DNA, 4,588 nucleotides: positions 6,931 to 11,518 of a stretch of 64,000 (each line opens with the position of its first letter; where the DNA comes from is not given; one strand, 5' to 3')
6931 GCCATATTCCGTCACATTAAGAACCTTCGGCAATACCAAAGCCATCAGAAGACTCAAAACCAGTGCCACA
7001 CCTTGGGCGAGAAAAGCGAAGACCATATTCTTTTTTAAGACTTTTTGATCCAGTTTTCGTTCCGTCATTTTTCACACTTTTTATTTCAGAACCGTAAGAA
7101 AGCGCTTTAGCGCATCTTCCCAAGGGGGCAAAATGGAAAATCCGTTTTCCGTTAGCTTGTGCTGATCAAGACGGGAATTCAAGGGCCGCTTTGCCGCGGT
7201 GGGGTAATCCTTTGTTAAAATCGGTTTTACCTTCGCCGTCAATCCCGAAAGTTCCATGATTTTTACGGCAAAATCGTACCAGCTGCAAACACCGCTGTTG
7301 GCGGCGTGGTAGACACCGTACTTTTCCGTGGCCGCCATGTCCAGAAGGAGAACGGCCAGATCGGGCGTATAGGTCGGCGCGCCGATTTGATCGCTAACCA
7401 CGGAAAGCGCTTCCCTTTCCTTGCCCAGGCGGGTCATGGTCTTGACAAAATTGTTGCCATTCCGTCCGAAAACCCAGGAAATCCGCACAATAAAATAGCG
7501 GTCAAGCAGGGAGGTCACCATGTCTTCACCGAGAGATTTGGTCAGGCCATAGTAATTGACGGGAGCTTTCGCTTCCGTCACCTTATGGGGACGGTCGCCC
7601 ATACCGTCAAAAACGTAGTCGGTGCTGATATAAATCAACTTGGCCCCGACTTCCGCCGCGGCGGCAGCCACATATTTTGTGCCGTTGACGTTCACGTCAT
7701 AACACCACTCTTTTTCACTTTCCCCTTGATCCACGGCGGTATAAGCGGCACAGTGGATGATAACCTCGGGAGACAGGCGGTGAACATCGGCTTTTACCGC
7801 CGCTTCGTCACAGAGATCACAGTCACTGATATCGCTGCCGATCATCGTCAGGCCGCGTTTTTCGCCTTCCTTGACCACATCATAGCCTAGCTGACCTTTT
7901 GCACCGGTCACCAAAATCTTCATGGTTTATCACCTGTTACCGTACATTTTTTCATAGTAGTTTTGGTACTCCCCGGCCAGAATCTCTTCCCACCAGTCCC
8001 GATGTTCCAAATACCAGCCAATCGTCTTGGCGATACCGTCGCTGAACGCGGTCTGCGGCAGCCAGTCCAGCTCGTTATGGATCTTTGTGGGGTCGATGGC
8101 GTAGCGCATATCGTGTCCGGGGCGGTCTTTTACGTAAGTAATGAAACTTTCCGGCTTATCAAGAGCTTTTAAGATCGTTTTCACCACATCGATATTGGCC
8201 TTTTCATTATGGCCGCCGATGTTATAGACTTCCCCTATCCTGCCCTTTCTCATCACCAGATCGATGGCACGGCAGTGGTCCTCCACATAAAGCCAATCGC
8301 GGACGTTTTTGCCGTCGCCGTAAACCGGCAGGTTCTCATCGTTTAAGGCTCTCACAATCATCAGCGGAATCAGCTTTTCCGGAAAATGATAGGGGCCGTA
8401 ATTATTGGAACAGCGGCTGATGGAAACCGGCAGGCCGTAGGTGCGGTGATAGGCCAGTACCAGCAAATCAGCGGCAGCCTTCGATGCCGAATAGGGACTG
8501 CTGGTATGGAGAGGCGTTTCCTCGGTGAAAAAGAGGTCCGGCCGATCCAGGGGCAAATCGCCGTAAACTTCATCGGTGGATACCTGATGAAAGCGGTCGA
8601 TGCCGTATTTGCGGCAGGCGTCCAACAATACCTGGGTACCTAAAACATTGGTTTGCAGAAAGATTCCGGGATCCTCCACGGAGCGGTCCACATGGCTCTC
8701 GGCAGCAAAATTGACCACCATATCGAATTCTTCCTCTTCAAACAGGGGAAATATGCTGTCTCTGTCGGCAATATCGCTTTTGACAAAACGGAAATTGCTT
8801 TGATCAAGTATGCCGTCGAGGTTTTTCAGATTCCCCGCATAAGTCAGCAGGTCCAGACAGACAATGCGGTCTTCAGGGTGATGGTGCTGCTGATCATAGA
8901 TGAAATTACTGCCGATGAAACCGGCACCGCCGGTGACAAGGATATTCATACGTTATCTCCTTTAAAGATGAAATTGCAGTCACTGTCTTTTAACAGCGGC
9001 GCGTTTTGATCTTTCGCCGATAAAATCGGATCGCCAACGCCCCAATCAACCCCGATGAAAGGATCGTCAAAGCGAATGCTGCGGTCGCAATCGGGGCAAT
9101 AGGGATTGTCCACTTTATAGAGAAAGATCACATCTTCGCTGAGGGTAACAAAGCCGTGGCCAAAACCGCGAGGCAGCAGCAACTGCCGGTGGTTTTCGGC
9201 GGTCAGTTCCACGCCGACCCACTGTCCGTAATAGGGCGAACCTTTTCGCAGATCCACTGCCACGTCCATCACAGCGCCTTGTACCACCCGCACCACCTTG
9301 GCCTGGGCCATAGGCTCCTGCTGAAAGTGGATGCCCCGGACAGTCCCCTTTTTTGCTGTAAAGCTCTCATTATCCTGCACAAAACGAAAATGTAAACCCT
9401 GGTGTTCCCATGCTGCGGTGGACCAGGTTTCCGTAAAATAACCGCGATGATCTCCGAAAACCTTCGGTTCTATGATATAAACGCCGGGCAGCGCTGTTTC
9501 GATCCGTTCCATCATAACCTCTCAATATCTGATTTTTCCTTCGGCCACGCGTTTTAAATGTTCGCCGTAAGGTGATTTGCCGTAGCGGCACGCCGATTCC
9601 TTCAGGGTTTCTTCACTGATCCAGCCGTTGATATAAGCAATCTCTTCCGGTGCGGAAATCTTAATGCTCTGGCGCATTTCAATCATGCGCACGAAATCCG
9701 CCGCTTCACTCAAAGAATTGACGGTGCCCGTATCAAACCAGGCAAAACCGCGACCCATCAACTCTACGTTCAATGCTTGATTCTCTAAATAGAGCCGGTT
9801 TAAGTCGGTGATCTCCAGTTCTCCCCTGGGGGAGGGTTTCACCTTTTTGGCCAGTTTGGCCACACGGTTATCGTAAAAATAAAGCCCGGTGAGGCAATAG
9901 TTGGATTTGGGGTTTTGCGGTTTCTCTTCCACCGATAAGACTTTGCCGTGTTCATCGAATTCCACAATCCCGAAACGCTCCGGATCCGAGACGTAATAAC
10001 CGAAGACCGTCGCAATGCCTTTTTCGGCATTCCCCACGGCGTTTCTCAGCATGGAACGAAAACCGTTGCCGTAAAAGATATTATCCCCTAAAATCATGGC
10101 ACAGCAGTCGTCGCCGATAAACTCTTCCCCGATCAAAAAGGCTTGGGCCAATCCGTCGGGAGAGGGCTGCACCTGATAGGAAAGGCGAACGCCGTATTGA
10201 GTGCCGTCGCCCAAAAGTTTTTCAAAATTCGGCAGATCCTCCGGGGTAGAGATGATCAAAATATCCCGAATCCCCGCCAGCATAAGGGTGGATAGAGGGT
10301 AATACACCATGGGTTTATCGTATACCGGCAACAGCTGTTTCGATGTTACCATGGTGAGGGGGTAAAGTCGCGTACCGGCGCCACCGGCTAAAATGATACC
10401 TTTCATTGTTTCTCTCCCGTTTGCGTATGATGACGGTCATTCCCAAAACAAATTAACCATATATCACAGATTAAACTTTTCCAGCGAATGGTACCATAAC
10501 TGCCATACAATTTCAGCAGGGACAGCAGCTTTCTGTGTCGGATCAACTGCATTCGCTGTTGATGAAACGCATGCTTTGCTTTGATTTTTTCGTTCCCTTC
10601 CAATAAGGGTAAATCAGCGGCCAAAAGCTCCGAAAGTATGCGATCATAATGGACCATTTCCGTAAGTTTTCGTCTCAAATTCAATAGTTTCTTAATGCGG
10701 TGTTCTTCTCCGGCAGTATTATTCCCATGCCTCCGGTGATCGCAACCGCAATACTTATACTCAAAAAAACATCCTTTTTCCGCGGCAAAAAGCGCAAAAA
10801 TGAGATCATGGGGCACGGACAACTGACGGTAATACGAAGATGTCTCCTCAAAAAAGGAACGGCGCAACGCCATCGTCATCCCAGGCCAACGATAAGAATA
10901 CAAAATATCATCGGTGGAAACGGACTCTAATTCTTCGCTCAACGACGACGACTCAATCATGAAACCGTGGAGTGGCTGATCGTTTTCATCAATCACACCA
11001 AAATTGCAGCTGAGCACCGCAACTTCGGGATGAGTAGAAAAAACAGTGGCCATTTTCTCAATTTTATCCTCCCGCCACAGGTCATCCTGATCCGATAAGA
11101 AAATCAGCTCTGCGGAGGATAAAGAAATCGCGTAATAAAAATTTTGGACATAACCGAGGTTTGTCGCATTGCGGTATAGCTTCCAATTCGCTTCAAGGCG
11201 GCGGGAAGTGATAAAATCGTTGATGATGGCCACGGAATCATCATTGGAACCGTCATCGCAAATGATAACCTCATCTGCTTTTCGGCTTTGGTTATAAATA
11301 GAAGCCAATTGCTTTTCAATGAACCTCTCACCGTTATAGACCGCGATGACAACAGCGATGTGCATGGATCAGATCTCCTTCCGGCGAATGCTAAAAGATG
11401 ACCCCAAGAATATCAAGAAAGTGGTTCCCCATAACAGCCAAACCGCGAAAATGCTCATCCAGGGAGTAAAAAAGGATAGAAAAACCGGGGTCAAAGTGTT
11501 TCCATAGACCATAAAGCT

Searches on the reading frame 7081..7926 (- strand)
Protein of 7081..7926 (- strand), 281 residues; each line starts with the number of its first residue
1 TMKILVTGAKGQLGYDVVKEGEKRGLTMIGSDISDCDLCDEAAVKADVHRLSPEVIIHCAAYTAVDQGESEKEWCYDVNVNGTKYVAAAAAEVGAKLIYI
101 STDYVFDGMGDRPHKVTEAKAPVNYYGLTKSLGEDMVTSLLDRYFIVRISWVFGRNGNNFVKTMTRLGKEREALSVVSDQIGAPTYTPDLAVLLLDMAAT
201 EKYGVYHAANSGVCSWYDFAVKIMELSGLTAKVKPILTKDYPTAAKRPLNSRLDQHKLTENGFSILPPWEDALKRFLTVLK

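Call 47: search_protein_families(library=pfam, proteins=[window:7081-7926:-], max_evalue=0.0001)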
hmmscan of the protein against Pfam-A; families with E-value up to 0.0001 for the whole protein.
window:7081-7926:- (281 aa): 6 families
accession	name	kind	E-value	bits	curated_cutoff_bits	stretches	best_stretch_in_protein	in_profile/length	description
PF04321.23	RmlD_sub_bind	-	4.2e-99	331.7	27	1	2-279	1-284/287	RmlD substrate binding domain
PF01370.27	Epimerase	-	1.4e-22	80.8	20.9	1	4-164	1-185/240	NAD dependent epimerase/dehydratase family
PF01073.25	3Beta_HSD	-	5.9e-12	45.6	22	1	32-187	48-218/280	3-beta hydroxysteroid dehydrogenase/isomerase family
PF16363.11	GDP_Man_Dehyd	-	6.2e-12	46.1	27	1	34-148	57-175/332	GDP-mannose 4,6 dehydratase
PF02719.21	Polysacc_synt_2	-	2.5e-11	43.8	20.2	1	36-158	61-170/293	Polysaccharide biosynthesis protein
PF07993.18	NAD_binding_4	-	2.7e-09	37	20.1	1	53-156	89-211/258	Male sterility protein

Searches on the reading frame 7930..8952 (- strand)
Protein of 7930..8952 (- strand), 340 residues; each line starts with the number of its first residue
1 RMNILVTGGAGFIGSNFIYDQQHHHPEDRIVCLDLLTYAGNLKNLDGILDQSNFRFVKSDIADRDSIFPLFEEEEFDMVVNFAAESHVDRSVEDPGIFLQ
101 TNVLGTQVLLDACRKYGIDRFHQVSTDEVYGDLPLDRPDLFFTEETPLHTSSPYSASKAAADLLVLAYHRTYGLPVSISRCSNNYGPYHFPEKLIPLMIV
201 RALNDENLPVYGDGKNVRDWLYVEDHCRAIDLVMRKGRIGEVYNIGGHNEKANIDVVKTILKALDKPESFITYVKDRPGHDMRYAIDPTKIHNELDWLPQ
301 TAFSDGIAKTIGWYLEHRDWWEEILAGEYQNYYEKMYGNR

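Call 47: search_protein_families(library=pfam, proteins=[window:7930-8952:-], max_evalue=0.0001)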
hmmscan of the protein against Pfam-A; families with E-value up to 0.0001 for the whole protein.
window:7930-8952:- (340 aa): 6 families
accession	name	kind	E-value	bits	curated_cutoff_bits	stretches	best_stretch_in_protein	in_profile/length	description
PF16363.11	GDP_Man_Dehyd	-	1.6e-85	287.9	27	1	5-310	1-332/332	GDP-mannose 4,6 dehydratase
PF01370.27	Epimerase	-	3e-70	236.8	20.9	1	4-246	1-240/240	NAD dependent epimerase/dehydratase family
PF01073.25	3Beta_HSD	-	4.2e-16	59.2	22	1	5-229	1-224/280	3-beta hydroxysteroid dehydrogenase/isomerase family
PF02719.21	Polysacc_synt_2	-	7.2e-14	52.1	20.2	1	4-128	1-130/293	Polysaccharide biosynthesis protein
PF04321.23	RmlD_sub_bind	-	2.7e-13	50.1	27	1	2-266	1-233/287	RmlD substrate binding domain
PF07993.18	NAD_binding_4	-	5.1e-13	49.2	20.1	1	74-183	87-206/258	Male sterility protein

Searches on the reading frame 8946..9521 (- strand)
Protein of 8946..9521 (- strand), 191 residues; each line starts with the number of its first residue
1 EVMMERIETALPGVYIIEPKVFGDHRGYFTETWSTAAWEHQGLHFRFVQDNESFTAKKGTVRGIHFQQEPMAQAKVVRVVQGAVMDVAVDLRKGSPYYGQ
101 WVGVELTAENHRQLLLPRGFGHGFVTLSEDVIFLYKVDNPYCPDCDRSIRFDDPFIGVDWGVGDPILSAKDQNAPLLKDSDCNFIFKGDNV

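Call 47: search_protein_families(library=pfam, proteins=[window:8946-9521:-], max_evalue=0.0001)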
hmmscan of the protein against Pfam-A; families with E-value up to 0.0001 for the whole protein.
window:8946-9521:- (191 aa): 1 family
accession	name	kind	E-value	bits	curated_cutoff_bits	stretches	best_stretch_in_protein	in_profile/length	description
PF00908.23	dTDP_sugar_isom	-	2.7e-70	235.9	27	1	8-179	1-168/168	dTDP-4-dehydrorhamnose 3,5-epimerase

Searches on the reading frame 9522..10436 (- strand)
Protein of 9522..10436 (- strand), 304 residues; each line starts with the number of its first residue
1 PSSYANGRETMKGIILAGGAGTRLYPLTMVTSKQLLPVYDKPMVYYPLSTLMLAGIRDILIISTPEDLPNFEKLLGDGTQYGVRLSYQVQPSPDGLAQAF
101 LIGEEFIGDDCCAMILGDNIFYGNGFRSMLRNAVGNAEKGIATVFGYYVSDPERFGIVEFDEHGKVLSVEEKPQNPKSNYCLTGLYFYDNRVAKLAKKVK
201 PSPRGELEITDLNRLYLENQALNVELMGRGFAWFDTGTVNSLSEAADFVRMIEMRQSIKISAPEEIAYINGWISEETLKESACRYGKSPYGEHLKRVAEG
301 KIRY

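Call 47: search_protein_families(library=pfam, proteins=[window:9522-10436:-], max_evalue=0.0001)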
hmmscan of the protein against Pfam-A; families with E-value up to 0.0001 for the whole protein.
window:9522-10436:- (304 aa): 2 families
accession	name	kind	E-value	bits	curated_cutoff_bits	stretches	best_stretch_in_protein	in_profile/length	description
PF00483.29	NTP_transferase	-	4.8e-75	252.7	21.2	1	12-249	1-242/245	Nucleotidyl transferase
PF12804.13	NTP_transf_3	-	1.3e-08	35.7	27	1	13-142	1-119/160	MobA-like NTP transferase domain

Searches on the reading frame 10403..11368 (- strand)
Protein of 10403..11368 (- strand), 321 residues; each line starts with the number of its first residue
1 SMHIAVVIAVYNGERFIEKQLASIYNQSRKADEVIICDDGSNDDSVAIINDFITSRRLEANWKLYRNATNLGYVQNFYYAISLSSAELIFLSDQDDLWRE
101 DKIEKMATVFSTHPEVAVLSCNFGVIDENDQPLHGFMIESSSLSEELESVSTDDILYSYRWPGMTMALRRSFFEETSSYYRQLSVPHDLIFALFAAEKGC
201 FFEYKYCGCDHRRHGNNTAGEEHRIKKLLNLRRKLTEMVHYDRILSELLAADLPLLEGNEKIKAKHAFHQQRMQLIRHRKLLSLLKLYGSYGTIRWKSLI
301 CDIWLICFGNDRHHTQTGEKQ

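Call 23: search_protein_families(library=pfam, proteins=[window:10403-11368:-], max_evalue=0.001)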
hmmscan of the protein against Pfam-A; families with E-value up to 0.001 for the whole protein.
window:10403-11368:- (321 aa): 3 families
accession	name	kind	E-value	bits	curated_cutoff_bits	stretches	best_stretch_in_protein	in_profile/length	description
PF00535.33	Glycos_transf_2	-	3.6e-24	86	23.3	1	6-171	2-163/168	Glycosyl transferase family 2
PF13641.12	Glyco_tranf_2_3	-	9.7e-09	36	27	1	4-123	3-123/230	Glycosyltransferase like family 2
PF10111.15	Glyco_tranf_2_2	-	1.4e-08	35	27.3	1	6-114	2-115/276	Glycosyltransferase like family 2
